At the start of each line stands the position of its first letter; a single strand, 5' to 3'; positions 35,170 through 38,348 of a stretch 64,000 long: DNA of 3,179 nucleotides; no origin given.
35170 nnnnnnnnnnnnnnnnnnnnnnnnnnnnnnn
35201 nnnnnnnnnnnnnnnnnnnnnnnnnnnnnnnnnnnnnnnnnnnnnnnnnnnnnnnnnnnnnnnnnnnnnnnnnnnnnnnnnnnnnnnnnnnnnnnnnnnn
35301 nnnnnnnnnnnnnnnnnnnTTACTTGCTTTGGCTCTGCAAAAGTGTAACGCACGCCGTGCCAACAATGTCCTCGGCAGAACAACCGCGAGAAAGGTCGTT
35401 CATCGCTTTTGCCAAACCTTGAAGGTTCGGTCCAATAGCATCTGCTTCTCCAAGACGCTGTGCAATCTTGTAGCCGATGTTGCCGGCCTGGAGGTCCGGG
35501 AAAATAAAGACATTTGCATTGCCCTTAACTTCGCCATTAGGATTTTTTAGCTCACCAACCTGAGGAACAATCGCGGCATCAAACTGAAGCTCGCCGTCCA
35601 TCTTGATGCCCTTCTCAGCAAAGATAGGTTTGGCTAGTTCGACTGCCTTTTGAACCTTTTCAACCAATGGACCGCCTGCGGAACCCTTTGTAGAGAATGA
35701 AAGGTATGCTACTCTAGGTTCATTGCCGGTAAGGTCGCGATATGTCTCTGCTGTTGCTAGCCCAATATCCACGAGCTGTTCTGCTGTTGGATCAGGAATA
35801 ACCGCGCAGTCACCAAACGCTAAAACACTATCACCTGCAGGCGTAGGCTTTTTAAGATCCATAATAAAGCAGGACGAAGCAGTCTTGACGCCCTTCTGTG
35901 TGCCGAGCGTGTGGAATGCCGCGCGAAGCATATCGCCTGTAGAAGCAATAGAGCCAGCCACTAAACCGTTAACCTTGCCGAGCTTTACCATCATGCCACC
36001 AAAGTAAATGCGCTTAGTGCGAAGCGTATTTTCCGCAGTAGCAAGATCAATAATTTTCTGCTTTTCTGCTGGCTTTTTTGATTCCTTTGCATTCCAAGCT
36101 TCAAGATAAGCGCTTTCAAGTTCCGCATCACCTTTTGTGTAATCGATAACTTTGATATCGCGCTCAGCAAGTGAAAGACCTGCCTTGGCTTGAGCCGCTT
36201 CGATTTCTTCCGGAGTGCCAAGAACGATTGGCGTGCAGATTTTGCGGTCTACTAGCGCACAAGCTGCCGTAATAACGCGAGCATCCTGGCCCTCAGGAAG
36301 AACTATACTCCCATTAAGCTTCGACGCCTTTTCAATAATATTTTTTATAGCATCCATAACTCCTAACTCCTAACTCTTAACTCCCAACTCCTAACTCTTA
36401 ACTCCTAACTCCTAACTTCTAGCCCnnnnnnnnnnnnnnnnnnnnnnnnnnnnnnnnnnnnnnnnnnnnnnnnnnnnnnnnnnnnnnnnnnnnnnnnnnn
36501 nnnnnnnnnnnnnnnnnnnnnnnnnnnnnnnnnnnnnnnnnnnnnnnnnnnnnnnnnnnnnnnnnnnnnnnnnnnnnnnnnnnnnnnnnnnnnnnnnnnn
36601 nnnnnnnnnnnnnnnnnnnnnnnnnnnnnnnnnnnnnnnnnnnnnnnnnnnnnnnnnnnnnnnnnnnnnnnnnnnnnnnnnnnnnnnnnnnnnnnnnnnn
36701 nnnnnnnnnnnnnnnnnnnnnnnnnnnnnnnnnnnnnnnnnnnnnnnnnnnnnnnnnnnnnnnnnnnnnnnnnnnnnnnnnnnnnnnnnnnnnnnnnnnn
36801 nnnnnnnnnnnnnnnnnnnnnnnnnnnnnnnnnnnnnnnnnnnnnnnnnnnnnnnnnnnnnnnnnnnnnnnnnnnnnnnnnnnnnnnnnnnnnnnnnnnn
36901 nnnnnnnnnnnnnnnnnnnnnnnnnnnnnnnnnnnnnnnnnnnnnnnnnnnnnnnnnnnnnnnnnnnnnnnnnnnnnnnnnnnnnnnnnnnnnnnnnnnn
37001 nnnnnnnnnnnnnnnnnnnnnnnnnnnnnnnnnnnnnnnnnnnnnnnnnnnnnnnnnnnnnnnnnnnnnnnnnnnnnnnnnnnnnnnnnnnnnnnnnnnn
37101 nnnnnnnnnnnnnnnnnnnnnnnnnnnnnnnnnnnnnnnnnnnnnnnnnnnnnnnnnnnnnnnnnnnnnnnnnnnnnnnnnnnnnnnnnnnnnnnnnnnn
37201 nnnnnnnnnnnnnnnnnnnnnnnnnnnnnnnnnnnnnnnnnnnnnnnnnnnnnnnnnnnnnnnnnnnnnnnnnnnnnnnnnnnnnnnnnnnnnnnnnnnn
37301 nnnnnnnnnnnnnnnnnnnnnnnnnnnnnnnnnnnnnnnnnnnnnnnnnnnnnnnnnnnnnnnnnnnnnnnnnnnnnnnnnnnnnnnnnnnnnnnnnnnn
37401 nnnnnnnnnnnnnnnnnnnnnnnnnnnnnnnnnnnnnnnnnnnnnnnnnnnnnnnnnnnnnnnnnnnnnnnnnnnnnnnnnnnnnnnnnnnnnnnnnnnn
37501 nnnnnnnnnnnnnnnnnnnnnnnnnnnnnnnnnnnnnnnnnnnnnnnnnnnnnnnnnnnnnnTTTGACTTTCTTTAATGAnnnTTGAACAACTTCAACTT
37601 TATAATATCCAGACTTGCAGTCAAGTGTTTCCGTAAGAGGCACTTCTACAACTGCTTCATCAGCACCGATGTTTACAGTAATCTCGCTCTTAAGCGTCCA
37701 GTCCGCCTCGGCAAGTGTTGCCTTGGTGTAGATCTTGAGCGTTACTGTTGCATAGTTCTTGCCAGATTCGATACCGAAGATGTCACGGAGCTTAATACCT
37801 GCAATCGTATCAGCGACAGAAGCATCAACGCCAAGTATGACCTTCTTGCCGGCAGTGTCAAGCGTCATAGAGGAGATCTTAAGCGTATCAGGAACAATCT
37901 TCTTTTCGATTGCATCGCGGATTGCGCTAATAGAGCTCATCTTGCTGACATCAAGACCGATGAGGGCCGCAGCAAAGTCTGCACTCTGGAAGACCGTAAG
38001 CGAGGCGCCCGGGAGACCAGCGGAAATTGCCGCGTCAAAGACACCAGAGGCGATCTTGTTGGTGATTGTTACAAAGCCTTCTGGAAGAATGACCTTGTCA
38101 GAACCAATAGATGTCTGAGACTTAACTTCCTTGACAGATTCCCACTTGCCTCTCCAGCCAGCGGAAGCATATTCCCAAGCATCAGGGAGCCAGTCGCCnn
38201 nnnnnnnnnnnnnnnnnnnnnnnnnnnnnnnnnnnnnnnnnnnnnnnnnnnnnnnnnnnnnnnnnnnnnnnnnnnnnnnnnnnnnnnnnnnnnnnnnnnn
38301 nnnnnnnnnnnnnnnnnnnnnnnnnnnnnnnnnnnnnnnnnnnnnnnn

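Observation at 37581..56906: Single 19.3-kb ORF (6441 aa) with an unusual domain grammar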

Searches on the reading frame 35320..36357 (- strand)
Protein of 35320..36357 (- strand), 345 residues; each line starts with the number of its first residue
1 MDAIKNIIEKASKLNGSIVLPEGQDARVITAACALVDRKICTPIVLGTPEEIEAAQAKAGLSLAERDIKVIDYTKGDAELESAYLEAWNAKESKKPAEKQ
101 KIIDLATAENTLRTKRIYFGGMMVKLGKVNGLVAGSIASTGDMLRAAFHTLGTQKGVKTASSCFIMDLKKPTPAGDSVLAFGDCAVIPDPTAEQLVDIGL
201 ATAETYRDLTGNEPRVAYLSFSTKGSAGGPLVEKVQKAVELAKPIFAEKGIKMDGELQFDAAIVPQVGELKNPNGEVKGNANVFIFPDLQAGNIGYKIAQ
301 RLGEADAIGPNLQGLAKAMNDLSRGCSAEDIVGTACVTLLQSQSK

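Call 8: search_protein_families(library=pfam, proteins=[window:35320-36357:-], max_evalue=0.01)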
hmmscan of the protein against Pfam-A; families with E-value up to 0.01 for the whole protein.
window:35320-36357:- (345 aa): 1 family
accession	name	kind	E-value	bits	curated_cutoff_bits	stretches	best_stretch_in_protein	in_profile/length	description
PF01515.24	PTA_PTB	-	5.4e-100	335.3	24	1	4-338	3-318/319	Phosphate acetyl/butaryl transferase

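Call 9: search_protein_families(library=ncbifam, proteins=[window:35320-36357:-], max_evalue=0.01)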
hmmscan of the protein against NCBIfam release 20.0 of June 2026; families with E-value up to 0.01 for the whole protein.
window:35320-36357:- (345 aa): 10 families
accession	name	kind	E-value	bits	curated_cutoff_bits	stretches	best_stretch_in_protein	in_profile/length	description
NF007233.1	PRK09653.1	subfamily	6.1e-105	351.3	310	1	4-341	2-318/319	phosphotransacetylase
NF004167.0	PRK05632.1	equivalog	5.8e-95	319.3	418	1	6-344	388-705/708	phosphate acetyltransferase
TIGR00651.1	pta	equivalog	4.5e-94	315.3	311.2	1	18-338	1-303/304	phosphate acetyltransferase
NF009501.0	PRK12861.1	subfamily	1.8e-37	128.9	1178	1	15-343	448-761/764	NADP-dependent malic enzyme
NF008852.0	PRK11890.1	subfamily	1e-18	67.5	413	1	123-309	91-271/315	phosphate acetyltransferase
NF006045.0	PRK08190.1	subfamily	2.6e-18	66.1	282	1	122-309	244-425/467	bifunctional enoyl-CoA hydratase/phosphate acetyltransferase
TIGR02706.1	P_butyryltrans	equivalog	1.2e-12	47.6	410.5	1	123-329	82-281/294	phosphate butyryltransferase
NF004472.0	PRK05805.1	subfamily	3.2e-12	46.1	399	1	121-302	84-259/302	phosphate butyryltransferase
NF005837.0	PRK07742.1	equivalog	1.9e-10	40.5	409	1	122-336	84-291/299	phosphate butyryltransferase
TIGR02709.1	branched_ptb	equivalog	9.1e-06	25.5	475.15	1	172-314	107-244/271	branched-chain phosphotransacylase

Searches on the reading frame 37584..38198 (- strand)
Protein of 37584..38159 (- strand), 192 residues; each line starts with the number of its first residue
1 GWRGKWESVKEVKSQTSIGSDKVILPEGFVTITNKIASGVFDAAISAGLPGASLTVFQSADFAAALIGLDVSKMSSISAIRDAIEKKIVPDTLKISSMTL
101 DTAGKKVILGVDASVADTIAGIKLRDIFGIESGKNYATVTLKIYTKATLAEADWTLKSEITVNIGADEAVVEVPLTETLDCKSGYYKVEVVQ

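Call 24: find_homologous_proteins(query=window:37584-38159:-, max_evalue=0.001)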
Query window:37584-38159:- (192 aa): 2 proteins with E <= 0.001 among 489 candidates.
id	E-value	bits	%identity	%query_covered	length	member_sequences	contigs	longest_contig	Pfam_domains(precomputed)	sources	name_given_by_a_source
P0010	2.6e-56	208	57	100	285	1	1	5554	-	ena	-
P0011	2.9e-30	124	42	99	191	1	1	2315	-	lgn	-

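Call 31: search_solved_structures(query=window:37584-38159:-, max_evalue=10)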
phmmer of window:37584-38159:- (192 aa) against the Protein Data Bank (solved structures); distinct sequences matched with E-value up to 10: 1.
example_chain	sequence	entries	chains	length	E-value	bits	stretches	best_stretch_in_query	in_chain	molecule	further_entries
1ssw_A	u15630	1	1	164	0.35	14.2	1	51-147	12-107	Lysozyme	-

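Call 34: predict_structure(alignment_id=A2)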
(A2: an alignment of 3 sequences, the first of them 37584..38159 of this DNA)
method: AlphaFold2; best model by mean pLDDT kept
length: 192 residues; sequences in the alignment: 3
mean_pLDDT: 53.0   pTM: 0.42
mean pLDDT of the five models: 53.0, 44.7, 42.3, 40.4, 40.1
residues with pLDDT >= 90: 0; 70-90: 62; 50-70: 16; < 50: 114
segments of 3 or more residues with pLDDT < 50: 1-92, 113-134
pLDDT, mean of each block of 10 residues (from residue 1): 28 29 36 43 30 31 39 42 43 66 80 45 41 58 85 86 66 78 77 74
secondary structure, 60 per line:
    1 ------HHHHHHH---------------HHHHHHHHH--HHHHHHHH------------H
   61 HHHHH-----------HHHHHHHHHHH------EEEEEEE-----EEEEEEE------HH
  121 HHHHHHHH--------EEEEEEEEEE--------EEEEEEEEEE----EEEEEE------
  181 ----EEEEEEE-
elements in order: H7-13 H29-37 H40-47 H60-65 H77-87 E94-100 E106-112 H119-128 E137-146 E155-164 E169-174 E185-191

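Call 35: search_protein_representatives(alignment_id=A2)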
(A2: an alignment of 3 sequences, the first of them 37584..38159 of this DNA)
Query: 3 sequences, 194 profile positions. Proteins with E-value up to 0.001 (for the whole library): 132; up to 1e-10: 76; up to 1e-30: 28. The best 132 are listed.
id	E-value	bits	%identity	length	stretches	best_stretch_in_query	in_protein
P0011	1.0e-86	306.0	-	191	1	1-194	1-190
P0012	1.2e-84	299.3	-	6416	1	1-194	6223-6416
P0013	1.0e-70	253.8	-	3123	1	2-194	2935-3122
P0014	1.8e-58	213.9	-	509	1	2-194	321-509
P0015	1.4e-42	162.0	-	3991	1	2-194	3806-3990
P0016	6.2e-42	159.9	-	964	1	2-194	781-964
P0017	1.2e-41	159.0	-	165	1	34-194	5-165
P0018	3.0e-41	157.7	-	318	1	13-194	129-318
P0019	5.8e-41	156.7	-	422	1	35-194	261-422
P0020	6.6e-41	156.6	-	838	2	8-194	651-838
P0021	2.6e-36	141.6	-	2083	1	3-194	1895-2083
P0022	4.3e-36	140.9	-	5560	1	6-194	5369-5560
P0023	1.1e-35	139.6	-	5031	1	14-194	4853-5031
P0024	2.0e-35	138.7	-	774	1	2-193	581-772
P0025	2.2e-35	138.5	-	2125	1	7-194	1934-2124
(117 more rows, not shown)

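Call 47: predict_structure(alignment_id=A3)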
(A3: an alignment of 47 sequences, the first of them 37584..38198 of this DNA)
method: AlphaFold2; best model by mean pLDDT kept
length: 205 residues; sequences in the alignment: 47
mean_pLDDT: 75.9   pTM: 0.57
mean pLDDT of the five models: 75.9, 72.1, 71.0, 68.5, 67.8
residues with pLDDT >= 90: 53; 70-90: 87; 50-70: 54; < 50: 11
segments of 3 or more residues with pLDDT < 50: 30-32, 39-41
pLDDT, mean of each block of 10 residues (from residue 1): 63 74 58 50 55 54 54 66 73 83 92 88 92 83 84 91 93 89 86 83 89
secondary structure, 60 per line:
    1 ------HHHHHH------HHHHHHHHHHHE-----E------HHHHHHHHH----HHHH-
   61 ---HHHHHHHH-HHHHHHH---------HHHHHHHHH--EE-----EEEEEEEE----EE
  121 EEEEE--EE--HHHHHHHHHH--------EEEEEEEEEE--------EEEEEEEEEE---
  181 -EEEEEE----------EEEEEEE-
elements in order: H7-12 H19-29 H43-51 H56-59 H64-71 H73-79 H89-97 E107-114 E119-125 H132-141 E150-159 E168-177 E182-187 E198-204

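Call 49: fold_search(model_id=the predicted structure, library=pdb)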
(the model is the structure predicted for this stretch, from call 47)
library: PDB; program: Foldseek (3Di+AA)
matches with E <= 10: 1169; with E <= 0.001: 0
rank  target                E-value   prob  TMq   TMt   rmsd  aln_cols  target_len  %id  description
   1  5k6l                  8.8e-03  0.98  0.22  0.07   5.2        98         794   13  Structure of a GH3 b-glucosidase from cow rumen metagenome (released 2016-10-05)
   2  2x40                  8.8e-03  0.92  0.22  0.08  11.1       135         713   12  Structure of beta-glucosidase 3B from Thermotoga neapolitana in complex with glycerol (released 2010-02-09)
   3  7ui8_A                9.3e-03  0.98  0.26  0.40   6.2       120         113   13  Intramolecular ester bond-containing repeat domain from E. columbae adhesin (split and religated) (released 2023-04-05)
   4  5k6m                  1.1e-02  0.98  0.22  0.07   5.2        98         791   13  Structure of a GH3 b-glIcosidase from cow rumen metagenome in complex with glucose (released 2016-10-05)
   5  2x42                  1.8e-02  0.96  0.22  0.08   4.9        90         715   14  Structure of beta-glucosidase 3B from Thermotoga neapolitana in complex with alpha-D-glucose (released 2010-02-09)
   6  5k6o                  2.0e-02  0.98  0.24  0.08   4.6        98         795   12  Structure of a GH3 b-glucosidase from cow rumen metagenome in complex with galactose (released 2016-10-05)
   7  5k6n                  2.5e-02  0.95  0.22  0.07   5.3        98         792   15  Structure of a GH3 b-glicosidase from cow rumen metagenome in complexed with xylose (released 2016-10-05)
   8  8rew_A                3.1e-02  0.25  0.19  0.19  18.6       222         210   10  CryoEM structure of human GARP-lTGFbeta1 in complex with a Fab fragment derived from an activating antibody. (released 2025-03-26)
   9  3ob8_A                4.4e-02  0.69  0.22  0.06   7.3       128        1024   11  Structure of the beta-galactosidase from Kluyveromyces lactis in complex with galactose (released 2011-08-17)
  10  5t98_A                4.6e-02  0.75  0.19  0.08   7.9       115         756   11  Crystal structure of BuGH2Awt (released 2017-09-13)
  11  9vjj_A                4.9e-02  0.13  0.15  0.10  17.9       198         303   13  Crystal Structure of human Latent TGF-beta1 in complex with SOF10 (released 2026-02-04)
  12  1zld                  5.2e-02  0.98  0.26  0.47   7.4       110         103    9  Crystal structure of a RGD-containing host-selective toxin: Pyrenophora tritici-repentis Ptr ToxA (released 2005-08-16)
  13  5xm7                  5.2e-02  0.96  0.25  0.07   6.2       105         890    6  Crystal structure of Plasmodium falciparum aminopeptidase N in complex with (S)-2-((2S,3R)-3-amino-2-hydroxy-4-phenylbut (released 2018-06-20)
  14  6sd0_A                5.5e-02  0.63  0.18  0.05   8.1       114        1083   11  Structure of beta-galactosidase from Thermotoga maritima. (released 2020-01-15)
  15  7cg1_MODEL_1_A        6.1e-02  0.63  0.20  0.27   8.4       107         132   10  Solution structure of the sensor domain of the anti-sigma factor RsgI4 in Pseudobacteroides cellulosolvens (released 2021-06-30)
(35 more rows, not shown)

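Call 56: search_solved_structures(query=A4, max_evalue=0.1)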
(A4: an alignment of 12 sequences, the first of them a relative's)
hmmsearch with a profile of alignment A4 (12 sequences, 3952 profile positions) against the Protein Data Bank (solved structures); distinct sequences matched with E-value up to 0.1: 7.
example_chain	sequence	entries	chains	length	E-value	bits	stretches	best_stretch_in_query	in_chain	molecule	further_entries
8sl1_A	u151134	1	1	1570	1.8e-10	41.3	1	2445-2551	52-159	Pappalysin-2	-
4qvs_A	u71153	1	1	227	0.00044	20.1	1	2442-2576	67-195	S-layer domain-containing protein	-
7y5q_A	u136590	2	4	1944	0.00083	19.2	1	2445-2545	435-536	Maltose/maltodextrin-binding periplasmic protein,Pappalysin-1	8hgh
8a7d_C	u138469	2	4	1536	0.00092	19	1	2446-2545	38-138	Pappalysin-1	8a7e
7y5n_C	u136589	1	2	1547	0.00093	19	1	2446-2545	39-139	Pappalysin-1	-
7ufg_A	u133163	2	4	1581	0.00098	18.9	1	2446-2545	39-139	Pappalysin-1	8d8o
8hgg_C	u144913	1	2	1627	0.00098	18.9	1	2446-2545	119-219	Pappalysin-1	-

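Call 57: search_protein_families(library=pfam, alignment_id=A4, max_evalue=0.01)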
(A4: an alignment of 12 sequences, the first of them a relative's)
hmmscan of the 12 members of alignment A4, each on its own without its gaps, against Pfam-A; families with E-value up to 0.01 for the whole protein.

A. member 1, P0096 (4164 aa): 2 families
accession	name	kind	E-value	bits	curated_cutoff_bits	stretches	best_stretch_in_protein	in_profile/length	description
PF13385.13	Laminin_G_3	-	7.6e-17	62.3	27.6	2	2600-2738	15-135/151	Concanavalin A-like lectin/glucanases superfamily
PF18884.5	TSP3_bac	-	0.00076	19.7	25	1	1598-1616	1-19/22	Bacterial TSP3 repeat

B. families by the number of members that match (of 12 scanned): 6 families
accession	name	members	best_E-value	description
PF13385.13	Laminin_G_3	12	5.1e-20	Concanavalin A-like lectin/glucanases superfamily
PF18884.5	TSP3_bac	11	6.3e-21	Bacterial TSP3 repeat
PF00801.26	PKD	2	2e-05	PKD domain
PF09912.14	DUF2141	1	0.0011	Uncharacterized protein conserved in bacteria (DUF2141)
PF01839.29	FG-GAP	1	0.0043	FG-GAP repeat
PF00054.30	Laminin_G_1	1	0.005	Laminin G domain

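Call 85: fold_search(model_id=the predicted structure, library=viral)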
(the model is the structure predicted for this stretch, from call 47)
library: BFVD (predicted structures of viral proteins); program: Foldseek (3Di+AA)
matches with E <= 10: 1112; with E <= 0.001: 0
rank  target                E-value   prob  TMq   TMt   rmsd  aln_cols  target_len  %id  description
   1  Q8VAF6                7.3e-03  0.51  0.20  0.16  17.7       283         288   11  Wsv464 [White spot syndrome virus (isolate Shrimp/China/Tongan/1996)]
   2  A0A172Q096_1          1.2e-02  0.16  0.14  0.03  21.9       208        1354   13  F5/8 type C domain-containing protein [Acinetobacter phage vB_AbaM_ME3]
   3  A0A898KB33            1.4e-02  0.96  0.22  0.24  10.4       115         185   11  Uncharacterized protein [Haloarcula virus Hardyhisp2]
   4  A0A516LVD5            1.4e-02  0.30  0.17  0.14  18.6       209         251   13  (no name in the UniProt tables at hand)
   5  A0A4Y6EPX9            1.9e-02  0.14  0.16  0.12  16.9       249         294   12  (no name in the UniProt tables at hand)
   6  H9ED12                2.2e-02  0.63  0.25  0.09  18.9       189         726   13  Neck passage structure protein [Lactococcus phage ASCC191]
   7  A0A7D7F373            2.2e-02  0.20  0.13  0.15  20.0       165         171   12  (no name in the UniProt tables at hand)
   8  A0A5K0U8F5            2.3e-02  0.84  0.21  0.27  12.2       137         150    9  Uncharacterized protein [Yasminevirus sp. GU-2018]
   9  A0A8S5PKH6            3.0e-02  0.41  0.16  0.20  15.2       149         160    4  Uncharacterized protein [Siphoviridae sp. ct8M020]
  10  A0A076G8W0            3.4e-02  0.25  0.14  0.19  27.9       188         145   11  Uncharacterized protein [Bacillus phage Bobb]
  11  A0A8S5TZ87            3.4e-02  0.08  0.12  0.06  22.3       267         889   12  Tail protein (Fragment) [Siphoviridae sp. ctxyw6]
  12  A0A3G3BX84            3.6e-02  0.94  0.26  0.44  11.7       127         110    7  (no name in the UniProt tables at hand)
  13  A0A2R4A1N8            3.6e-02  0.75  0.24  0.09  10.3       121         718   14  (no name in the UniProt tables at hand)
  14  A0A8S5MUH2            3.6e-02  0.16  0.16  0.12  17.2       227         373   16  Nucleoid-associated protein [Myoviridae sp. ctv1i11]
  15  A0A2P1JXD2            4.0e-02  0.30  0.24  0.19  22.0       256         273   14  Uncharacterized protein [Rhodococcus phage Finch]
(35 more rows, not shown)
